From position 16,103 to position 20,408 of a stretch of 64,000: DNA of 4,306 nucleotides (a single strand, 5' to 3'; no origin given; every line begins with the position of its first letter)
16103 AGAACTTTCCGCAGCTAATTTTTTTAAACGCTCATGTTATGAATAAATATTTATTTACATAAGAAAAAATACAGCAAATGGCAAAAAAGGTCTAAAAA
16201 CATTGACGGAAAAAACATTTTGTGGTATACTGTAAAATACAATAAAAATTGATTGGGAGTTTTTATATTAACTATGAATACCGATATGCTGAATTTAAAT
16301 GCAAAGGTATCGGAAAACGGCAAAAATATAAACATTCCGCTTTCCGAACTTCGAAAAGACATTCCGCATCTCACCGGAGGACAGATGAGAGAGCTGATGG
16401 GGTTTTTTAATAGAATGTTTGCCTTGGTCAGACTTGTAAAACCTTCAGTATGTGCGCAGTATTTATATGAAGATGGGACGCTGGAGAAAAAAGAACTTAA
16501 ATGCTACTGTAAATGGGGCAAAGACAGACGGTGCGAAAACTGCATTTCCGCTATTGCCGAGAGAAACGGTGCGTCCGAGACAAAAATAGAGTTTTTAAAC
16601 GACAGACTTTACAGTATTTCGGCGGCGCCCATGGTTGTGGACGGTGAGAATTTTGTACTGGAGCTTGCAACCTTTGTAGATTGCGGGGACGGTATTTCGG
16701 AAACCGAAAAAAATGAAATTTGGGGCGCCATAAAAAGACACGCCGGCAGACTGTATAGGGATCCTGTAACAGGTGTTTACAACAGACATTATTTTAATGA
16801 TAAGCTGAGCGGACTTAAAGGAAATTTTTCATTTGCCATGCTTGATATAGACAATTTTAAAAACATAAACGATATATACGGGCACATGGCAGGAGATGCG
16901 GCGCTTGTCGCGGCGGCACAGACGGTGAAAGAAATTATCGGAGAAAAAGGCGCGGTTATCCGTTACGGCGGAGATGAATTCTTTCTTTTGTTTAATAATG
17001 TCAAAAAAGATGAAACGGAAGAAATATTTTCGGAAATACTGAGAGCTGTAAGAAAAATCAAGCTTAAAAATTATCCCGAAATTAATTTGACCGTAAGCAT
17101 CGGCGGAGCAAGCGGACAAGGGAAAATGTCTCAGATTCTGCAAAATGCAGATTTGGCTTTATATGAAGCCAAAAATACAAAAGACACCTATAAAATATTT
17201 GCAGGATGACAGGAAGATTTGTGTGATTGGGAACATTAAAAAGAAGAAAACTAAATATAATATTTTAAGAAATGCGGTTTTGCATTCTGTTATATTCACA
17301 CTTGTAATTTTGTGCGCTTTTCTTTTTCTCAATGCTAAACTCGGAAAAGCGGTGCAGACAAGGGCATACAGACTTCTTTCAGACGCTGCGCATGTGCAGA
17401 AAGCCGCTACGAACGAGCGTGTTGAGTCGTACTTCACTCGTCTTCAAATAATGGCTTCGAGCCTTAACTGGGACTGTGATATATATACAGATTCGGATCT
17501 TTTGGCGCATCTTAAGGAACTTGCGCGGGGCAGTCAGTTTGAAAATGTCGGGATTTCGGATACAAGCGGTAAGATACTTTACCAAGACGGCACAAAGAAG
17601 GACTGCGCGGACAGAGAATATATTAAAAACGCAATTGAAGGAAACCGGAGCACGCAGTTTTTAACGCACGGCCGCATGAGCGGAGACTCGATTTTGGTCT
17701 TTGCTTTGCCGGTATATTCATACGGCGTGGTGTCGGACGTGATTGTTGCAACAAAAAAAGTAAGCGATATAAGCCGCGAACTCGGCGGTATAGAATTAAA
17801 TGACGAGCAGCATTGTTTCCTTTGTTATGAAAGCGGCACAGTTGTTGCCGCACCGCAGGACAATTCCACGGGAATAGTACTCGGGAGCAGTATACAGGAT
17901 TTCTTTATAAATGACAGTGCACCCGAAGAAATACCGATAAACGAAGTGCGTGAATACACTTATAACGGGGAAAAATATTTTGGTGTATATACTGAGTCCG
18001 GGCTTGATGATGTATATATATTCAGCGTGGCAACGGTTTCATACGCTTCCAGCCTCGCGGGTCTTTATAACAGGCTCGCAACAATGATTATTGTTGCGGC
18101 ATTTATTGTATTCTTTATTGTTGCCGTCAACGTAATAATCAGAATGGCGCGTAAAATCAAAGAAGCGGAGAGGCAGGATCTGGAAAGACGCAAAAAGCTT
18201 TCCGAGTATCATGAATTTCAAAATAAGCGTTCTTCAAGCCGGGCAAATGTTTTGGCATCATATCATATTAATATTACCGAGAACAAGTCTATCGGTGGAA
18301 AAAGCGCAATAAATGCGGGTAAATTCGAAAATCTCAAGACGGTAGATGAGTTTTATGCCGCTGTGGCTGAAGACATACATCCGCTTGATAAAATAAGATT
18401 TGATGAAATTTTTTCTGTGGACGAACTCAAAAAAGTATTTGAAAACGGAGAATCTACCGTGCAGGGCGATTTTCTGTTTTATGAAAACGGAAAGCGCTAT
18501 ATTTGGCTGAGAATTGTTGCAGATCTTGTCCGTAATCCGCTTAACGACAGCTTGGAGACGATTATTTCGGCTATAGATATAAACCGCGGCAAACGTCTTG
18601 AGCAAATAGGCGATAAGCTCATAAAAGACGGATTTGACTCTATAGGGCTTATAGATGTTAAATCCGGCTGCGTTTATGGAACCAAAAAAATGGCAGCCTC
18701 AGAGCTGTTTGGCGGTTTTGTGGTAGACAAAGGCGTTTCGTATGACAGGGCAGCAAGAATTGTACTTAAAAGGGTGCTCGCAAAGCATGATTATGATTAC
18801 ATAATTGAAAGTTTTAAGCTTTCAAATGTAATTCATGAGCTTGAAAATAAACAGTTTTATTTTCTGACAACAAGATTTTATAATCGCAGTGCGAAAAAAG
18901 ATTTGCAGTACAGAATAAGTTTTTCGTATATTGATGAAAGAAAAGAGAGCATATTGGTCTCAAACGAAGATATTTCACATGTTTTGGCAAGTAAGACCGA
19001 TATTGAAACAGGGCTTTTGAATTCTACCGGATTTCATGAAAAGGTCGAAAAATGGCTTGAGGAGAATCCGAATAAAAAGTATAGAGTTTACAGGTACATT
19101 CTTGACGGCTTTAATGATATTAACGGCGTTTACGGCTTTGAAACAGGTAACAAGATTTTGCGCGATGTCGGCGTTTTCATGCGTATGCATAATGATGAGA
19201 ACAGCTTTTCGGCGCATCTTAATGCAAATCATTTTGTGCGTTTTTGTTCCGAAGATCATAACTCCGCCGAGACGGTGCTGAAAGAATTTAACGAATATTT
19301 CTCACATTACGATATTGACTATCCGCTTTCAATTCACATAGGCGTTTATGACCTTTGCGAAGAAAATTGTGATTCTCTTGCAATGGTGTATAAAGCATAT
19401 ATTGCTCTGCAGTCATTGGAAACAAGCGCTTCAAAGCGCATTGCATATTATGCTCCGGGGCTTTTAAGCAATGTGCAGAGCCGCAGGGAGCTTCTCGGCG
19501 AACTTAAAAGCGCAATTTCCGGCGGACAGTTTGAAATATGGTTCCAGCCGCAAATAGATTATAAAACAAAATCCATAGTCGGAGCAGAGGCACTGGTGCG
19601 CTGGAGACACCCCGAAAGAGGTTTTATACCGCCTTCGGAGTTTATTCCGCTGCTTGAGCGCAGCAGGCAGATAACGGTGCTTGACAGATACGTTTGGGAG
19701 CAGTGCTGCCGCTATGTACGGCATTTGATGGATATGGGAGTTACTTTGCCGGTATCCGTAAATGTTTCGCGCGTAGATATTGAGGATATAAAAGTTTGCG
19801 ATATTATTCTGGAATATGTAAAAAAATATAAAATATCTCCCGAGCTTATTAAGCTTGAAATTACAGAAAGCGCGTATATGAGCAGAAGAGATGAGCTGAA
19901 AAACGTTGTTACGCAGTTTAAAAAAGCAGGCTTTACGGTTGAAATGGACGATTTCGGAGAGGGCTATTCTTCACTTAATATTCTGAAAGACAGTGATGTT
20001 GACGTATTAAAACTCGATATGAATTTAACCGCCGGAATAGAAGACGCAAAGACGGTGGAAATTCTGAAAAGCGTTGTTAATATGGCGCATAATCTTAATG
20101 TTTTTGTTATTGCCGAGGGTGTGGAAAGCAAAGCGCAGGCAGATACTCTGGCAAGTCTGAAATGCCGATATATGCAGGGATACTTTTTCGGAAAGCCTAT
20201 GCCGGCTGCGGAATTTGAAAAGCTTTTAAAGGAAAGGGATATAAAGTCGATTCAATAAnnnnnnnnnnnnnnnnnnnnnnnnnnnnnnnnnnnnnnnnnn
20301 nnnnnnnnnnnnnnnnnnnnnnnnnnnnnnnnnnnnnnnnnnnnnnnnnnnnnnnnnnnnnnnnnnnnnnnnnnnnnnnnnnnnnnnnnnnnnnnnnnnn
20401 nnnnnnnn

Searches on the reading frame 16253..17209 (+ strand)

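Call 6: search_protein_families(library=pfam, proteins=[window:16253-17209:+])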
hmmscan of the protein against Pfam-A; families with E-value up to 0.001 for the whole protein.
window:16253-17209:+ (318 aa): 2 families
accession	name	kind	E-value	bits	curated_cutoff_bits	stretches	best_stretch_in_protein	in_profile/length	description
PF00990.26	GGDEF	-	1.9e-32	112.7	23.8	1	168-310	2-158/161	Diguanylate cyclase, GGDEF domain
PF24898.2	GGDEF_GdpP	-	3.9e-06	27.6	30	1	197-307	1-109/126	Cyclic-di-AMP phosphodiesterase GdpP-like, GGDEF domain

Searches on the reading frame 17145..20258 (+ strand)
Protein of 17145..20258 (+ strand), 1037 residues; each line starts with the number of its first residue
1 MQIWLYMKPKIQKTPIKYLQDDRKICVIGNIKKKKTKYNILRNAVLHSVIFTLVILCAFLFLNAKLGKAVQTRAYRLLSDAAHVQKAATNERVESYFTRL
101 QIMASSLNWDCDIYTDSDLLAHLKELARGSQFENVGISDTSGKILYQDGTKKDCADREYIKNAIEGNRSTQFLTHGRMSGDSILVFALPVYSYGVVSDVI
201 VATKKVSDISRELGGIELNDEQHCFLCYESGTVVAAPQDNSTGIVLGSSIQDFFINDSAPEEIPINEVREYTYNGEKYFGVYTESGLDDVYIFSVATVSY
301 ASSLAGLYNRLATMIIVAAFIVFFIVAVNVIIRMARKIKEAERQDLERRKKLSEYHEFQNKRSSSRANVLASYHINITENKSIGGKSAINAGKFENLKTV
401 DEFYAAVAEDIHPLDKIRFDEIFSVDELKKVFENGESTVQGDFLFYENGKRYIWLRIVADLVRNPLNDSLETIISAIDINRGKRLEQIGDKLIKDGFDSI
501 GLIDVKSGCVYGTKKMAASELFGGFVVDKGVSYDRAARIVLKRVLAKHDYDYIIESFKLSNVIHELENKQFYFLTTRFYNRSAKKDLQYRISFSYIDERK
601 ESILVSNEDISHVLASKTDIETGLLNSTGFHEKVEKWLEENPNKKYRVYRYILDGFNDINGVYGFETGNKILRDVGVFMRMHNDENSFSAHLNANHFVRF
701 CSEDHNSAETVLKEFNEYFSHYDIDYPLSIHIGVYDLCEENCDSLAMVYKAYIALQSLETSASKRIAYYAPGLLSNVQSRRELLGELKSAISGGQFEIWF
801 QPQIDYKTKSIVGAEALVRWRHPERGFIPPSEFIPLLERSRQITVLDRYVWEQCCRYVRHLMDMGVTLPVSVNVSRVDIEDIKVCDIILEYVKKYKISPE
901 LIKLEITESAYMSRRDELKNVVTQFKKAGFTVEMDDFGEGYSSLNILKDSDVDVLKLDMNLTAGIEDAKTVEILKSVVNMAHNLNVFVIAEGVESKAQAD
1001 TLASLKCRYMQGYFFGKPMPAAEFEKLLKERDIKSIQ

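Call 6: search_protein_families(library=pfam, proteins=[window:17145-20258:+])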
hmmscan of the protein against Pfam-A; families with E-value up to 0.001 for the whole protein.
window:17145-20258:+ (1037 aa): 3 families
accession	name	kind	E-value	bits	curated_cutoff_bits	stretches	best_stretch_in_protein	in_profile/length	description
PF00563.25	EAL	-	7.2e-68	228.9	31.3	1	786-1018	3-236/236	EAL domain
PF02743.24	dCache_1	-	1.6e-16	61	45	1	82-283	11-228/240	Cache domain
PF00990.26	GGDEF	-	6.3e-07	29.7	23.8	1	617-759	2-155/161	Diguanylate cyclase, GGDEF domain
